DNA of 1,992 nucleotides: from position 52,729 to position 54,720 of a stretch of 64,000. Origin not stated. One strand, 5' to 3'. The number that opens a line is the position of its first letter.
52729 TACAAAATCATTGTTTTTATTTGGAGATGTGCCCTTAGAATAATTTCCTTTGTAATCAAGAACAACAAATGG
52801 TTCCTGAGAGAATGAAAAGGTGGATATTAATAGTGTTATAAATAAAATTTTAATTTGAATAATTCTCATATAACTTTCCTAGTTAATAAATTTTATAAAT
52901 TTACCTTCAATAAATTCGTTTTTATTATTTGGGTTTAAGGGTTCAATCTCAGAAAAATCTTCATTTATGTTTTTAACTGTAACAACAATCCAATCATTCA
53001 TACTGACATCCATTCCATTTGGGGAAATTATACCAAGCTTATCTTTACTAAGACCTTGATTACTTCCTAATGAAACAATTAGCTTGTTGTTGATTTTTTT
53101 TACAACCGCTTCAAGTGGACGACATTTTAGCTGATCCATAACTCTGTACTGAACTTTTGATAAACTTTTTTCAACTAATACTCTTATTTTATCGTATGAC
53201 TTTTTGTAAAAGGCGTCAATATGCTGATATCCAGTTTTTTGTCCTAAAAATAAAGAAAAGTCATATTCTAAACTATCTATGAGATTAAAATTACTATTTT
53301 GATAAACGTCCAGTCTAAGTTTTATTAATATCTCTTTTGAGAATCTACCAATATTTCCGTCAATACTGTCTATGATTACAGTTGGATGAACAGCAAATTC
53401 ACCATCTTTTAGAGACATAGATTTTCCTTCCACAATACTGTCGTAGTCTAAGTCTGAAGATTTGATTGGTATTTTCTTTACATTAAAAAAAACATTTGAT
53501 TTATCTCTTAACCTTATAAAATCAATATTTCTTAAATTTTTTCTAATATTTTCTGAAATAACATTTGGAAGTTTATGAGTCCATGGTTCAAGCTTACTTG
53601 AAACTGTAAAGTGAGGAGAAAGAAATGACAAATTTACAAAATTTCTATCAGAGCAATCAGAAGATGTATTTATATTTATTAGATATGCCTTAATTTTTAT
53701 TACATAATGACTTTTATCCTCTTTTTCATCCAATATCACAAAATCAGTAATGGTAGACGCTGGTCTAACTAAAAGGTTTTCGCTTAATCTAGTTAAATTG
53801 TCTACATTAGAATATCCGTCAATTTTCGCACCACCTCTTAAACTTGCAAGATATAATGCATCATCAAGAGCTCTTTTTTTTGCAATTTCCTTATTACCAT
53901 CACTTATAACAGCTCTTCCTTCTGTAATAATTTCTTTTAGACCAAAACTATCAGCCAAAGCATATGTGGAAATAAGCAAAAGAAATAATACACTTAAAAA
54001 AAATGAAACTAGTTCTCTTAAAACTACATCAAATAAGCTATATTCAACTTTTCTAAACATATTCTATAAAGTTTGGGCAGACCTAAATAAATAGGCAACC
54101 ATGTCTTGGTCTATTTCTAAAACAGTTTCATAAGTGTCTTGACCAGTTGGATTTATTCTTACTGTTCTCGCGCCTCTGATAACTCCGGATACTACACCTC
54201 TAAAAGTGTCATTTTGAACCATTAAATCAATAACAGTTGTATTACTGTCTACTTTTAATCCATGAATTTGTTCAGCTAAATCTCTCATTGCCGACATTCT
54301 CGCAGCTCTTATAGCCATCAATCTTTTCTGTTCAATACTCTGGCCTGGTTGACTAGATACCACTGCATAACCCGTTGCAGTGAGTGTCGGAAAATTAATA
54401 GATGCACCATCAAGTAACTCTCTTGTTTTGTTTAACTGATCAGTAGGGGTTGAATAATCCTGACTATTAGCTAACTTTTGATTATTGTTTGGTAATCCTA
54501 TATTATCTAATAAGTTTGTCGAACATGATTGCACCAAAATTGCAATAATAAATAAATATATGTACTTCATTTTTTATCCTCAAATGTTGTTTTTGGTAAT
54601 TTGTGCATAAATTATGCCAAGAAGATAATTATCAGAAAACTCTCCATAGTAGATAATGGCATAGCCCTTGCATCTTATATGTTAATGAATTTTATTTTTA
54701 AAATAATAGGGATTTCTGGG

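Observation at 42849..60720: Gamma-proteobacterial-style polar flagellar cluster embedded in a streamlined alphaproteobacterial core genome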

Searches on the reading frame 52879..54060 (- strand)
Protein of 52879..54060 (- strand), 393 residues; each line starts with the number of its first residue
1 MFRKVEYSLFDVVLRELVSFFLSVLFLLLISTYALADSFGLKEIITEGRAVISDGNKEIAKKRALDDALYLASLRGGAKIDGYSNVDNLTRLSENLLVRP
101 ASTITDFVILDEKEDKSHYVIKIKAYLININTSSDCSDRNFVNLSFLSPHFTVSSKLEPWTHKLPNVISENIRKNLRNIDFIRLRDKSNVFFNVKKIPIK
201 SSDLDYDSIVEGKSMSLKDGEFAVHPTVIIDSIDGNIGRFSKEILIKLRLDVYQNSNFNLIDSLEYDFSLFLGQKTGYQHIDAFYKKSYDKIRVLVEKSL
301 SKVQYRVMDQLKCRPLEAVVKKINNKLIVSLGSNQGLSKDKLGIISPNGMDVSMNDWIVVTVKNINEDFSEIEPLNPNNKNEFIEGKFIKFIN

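Call 6: search_protein_families(library=pfam, proteins=[window:52879-54060:-], max_evalue=0.01)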
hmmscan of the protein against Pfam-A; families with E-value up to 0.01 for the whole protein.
window:52879-54060:- (393 aa): 1 family
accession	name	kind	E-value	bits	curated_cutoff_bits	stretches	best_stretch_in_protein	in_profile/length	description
PF16548.10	FlgT_N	-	5.1e-09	37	28.8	1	47-126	6-84/87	Flagellar assembly protein T, N-terminal domain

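Call 54: search_protein_families(library=ncbifam, proteins=[window:52879-54060:-], max_evalue=0.01)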
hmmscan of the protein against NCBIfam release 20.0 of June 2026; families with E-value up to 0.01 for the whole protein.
window:52879-54060:- (393 aa): 0 families

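Call 98: search_solved_structures(query=window:52879-54060:-, max_evalue=1)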
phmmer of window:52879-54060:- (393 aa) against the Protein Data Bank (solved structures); distinct sequences matched with E-value up to 1: 1.
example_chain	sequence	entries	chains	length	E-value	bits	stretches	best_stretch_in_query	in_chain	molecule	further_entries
1edg_A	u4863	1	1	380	0.015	17.6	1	257-341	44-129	ENDOGLUCANASE A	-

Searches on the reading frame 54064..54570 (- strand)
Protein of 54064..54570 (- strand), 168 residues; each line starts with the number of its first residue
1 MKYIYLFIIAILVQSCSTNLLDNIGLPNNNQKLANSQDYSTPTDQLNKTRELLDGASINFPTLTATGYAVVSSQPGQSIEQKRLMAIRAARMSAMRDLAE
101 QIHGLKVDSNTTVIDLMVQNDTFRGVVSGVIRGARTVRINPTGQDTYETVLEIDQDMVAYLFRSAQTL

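Call 6: search_protein_families(library=pfam, proteins=[window:54064-54570:-], max_evalue=0.01)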
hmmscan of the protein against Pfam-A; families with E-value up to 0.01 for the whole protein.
window:54064-54570:- (168 aa): 1 family
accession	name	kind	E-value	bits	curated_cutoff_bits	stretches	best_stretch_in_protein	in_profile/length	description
PF02169.21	LPP20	-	5.6e-08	33.5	25.9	1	80-154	11-97/97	LPP20 lipoprotein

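Call 99: search_solved_structures(query=window:54064-54570:-, max_evalue=1)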
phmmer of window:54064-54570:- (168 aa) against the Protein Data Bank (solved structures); distinct sequences matched with E-value up to 1: 5.
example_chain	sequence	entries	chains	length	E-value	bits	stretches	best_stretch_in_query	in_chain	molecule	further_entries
8z5n_2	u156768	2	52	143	1.2e-16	64.3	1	62-154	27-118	Flagellar assembly lipoprotein FlgP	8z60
9yfg_Ha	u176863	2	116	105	4.3e-15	59.2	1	63-154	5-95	Lipoprotein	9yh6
9yec_Fa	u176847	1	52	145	8.3e-15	58.3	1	63-154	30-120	Lipoprotein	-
9yds_Aa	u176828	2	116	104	4e-13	52.9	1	63-154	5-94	Lipoprotein | FlgP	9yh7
9hmf_C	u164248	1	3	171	4.8e-08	36.4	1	33-156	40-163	Lipoprotein, putative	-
